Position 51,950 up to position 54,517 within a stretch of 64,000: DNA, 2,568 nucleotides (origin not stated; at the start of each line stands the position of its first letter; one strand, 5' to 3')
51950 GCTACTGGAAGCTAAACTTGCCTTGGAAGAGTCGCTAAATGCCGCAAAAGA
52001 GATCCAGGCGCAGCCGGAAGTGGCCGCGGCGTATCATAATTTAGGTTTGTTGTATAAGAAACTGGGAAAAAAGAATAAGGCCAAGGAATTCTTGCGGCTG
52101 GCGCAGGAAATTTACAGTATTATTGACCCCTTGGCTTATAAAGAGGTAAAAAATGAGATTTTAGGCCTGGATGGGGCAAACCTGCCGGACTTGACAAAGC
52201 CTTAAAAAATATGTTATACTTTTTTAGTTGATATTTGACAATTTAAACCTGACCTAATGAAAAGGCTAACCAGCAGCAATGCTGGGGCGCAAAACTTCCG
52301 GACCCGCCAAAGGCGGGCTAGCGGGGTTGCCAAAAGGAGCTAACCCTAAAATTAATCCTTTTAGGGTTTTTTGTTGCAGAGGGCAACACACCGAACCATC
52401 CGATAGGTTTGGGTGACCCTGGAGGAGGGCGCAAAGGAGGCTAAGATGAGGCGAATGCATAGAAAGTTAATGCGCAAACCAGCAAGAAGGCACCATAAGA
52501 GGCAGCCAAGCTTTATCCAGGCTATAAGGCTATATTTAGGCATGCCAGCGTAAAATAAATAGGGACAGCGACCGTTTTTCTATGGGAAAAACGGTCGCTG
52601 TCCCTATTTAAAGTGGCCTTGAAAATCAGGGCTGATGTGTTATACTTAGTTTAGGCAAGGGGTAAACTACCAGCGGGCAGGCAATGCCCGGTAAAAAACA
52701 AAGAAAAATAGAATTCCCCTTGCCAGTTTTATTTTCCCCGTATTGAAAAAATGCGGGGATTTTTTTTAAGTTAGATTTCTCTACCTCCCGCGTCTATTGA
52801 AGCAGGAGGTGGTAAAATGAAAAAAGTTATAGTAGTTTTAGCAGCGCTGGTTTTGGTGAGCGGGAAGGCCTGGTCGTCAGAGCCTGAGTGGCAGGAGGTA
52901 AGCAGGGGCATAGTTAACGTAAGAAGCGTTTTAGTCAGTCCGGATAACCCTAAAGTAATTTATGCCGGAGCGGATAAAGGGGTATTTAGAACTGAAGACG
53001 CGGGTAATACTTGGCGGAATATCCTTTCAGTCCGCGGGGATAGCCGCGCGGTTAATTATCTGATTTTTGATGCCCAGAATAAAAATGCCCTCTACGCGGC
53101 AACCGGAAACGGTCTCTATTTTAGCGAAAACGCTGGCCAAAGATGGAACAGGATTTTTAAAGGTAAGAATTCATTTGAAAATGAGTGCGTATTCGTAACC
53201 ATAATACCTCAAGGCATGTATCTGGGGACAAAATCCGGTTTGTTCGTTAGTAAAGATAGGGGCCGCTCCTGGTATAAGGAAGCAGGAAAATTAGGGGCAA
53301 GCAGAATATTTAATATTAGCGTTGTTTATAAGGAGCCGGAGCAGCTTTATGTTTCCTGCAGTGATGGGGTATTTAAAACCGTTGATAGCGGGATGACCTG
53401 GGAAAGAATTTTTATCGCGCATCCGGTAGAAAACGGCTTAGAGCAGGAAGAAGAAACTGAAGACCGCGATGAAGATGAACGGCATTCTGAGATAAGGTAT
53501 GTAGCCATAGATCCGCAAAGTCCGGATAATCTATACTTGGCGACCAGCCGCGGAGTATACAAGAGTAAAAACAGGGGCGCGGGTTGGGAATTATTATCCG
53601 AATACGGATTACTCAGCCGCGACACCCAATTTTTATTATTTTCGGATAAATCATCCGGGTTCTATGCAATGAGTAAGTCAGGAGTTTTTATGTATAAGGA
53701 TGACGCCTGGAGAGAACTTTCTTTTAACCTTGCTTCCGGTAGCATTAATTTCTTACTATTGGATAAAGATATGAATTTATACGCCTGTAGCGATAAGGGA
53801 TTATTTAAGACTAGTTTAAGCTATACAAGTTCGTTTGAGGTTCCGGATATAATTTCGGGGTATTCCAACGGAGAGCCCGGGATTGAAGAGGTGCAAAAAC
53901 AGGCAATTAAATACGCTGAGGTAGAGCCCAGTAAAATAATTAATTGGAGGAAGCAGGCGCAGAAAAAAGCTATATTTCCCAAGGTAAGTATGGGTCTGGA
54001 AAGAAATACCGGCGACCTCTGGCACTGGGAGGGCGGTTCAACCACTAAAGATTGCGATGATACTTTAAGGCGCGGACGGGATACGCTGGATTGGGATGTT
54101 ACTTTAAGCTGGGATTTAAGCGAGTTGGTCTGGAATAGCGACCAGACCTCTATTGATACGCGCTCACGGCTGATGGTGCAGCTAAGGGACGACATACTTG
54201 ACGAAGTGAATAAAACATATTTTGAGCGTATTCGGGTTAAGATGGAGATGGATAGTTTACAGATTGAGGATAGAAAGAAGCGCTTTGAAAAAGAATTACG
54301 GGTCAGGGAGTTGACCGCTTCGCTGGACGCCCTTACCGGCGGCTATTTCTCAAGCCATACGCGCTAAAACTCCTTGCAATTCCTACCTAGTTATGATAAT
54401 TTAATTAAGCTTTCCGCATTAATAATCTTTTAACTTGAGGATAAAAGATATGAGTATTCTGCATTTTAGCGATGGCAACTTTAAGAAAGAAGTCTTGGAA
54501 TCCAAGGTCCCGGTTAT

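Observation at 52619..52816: Structured leader RNA (promoter, two stacked terminator-like hairpins, SD-sequestering helix) ahead of the secreted BNR-repeat gene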

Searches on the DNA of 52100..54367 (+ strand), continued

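Call 71: search_rna_families(source=window, start=52648, end=52740, threshold=evalue, max_evalue=10, show_alignments=4)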
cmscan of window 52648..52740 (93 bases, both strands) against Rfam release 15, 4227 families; matches with E-value up to 10: 6.
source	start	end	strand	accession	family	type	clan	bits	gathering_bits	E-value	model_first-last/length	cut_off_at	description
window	52669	52708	+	RF00522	PreQ1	Cis-reg; riboswitch;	-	16.2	39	0.21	1-45/45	no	PreQ1 (pre queuosine) riboswitch aptamer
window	52663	52740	+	RF01838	sobemo_FSE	Cis-reg; frameshift_element;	-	13.2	55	1.2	14-75/79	3'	sobemovirus ribosomal frameshift elemental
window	52700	52737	+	RF04352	Plastid-psbA-4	Cis-reg;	CL00153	12.8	56.8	9.8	1-61/61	no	Plastid-psbA-4 3UTR RNA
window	52648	52696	+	RF02979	freshwater-1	Gene; sRNA;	-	11.7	72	2.6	18-62/62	5'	freshwater-1 RNA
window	52649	52740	-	RF00340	SNORA36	Gene; snRNA; snoRNA; HACA-box;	CL00035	11.4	43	7.3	55-132/132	5'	Small nucleolar RNA SNORA36 family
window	52648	52734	-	RF03124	dCoV-3UTR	Cis-reg;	CL00117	5.7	174.8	7.2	1-86/410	3'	Deltacoronavirus 3'UTR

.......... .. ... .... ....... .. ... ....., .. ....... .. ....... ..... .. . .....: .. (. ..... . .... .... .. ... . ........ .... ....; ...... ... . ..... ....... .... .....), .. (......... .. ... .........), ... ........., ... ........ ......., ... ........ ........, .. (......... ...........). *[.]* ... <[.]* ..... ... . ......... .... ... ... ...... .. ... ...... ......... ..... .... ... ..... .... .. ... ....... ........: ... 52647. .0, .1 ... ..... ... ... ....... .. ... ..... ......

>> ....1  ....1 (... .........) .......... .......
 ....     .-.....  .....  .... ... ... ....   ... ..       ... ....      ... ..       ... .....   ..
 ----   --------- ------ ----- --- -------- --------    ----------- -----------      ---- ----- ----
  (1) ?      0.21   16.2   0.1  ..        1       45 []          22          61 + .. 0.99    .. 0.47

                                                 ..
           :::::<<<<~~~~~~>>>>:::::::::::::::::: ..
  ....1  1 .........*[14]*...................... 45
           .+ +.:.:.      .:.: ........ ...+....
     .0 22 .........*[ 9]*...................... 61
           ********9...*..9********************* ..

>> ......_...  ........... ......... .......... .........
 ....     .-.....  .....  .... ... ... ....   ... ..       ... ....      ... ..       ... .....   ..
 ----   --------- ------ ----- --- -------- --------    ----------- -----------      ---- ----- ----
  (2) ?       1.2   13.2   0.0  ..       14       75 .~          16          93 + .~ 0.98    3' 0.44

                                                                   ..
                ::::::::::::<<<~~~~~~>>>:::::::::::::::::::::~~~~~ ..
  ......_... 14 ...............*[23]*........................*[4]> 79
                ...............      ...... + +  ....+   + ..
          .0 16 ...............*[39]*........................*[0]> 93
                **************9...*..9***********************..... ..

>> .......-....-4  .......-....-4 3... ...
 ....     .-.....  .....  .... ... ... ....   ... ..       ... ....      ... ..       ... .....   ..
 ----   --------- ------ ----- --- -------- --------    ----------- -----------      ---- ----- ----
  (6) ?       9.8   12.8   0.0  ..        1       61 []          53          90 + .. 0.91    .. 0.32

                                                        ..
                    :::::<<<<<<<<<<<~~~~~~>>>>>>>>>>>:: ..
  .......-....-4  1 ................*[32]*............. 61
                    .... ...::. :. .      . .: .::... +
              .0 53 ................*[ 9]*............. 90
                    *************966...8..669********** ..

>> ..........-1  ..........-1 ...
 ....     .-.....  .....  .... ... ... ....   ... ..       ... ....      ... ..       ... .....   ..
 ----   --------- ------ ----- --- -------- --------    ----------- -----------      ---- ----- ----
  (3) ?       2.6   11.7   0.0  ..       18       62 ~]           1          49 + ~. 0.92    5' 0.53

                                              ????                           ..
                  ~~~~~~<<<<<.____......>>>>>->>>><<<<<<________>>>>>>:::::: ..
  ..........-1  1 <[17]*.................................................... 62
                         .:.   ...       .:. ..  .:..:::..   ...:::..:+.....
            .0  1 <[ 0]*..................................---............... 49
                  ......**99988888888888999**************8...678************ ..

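Call 78: search_rna_families(sources=[L019, L023, L026, L027, L033, L040, L012, L013, L014, L003, L002], threshold=gathering)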
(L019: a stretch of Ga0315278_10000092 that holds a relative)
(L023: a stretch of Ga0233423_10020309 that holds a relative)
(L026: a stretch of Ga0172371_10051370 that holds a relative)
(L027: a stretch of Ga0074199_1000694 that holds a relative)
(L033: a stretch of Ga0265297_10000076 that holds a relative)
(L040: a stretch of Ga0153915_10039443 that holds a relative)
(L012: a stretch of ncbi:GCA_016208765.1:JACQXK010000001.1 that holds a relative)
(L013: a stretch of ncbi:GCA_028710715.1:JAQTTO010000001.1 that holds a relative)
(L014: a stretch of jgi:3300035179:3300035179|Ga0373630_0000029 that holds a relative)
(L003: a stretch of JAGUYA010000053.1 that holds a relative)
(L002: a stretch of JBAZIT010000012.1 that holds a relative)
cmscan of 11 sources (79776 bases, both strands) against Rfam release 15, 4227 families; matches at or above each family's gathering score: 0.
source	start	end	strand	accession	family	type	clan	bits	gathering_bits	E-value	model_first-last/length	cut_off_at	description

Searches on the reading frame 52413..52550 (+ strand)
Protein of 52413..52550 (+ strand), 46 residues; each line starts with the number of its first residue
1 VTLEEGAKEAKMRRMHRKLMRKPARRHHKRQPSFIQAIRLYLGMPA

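Call 77: find_homologous_proteins(query=window:52413-52550:+, max_evalue=10)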
Query window:52413-52550:+ (46 aa): 2 proteins with E <= 10 among 2 candidates.
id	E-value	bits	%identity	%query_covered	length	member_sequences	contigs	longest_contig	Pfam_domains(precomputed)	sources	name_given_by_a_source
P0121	3.2e-8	50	74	85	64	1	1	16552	-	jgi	-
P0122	1.1e-7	49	83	76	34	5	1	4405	-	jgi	-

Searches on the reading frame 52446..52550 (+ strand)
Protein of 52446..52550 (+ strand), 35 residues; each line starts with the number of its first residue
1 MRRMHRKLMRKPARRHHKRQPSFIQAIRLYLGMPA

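Call 50: search_protein_families(library=ncbifam, proteins=[window:52446-52550:+], max_evalue=0.01)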
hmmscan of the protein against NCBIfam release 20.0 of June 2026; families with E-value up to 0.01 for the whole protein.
window:52446-52550:+ (35 aa): 0 families

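Call 72: search_solved_structures(query=window:52446-52550:+, max_evalue=10, show_alignments=3)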
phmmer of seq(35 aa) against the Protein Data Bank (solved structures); distinct sequences matched with E-value up to 10: 1.
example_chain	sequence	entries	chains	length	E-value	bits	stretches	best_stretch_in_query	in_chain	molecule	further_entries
9e6q_Af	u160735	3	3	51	2.1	12.3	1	3-20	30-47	Large ribosomal subunit protein eL39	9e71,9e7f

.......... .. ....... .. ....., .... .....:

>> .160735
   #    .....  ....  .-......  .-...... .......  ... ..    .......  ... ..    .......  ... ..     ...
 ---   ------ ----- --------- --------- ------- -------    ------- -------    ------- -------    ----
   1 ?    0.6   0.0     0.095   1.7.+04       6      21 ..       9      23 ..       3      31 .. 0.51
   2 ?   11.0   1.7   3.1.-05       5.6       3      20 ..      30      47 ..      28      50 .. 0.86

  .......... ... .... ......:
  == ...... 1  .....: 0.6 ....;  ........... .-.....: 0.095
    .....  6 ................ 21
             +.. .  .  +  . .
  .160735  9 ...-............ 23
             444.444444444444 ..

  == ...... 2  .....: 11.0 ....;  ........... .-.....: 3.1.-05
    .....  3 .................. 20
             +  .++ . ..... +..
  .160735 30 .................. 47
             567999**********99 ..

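Call 73: search_protein_families(library=pfam, proteins=[window:52446-52550:+], max_evalue=10)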
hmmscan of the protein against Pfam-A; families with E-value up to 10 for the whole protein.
seq(35 aa): 0 families
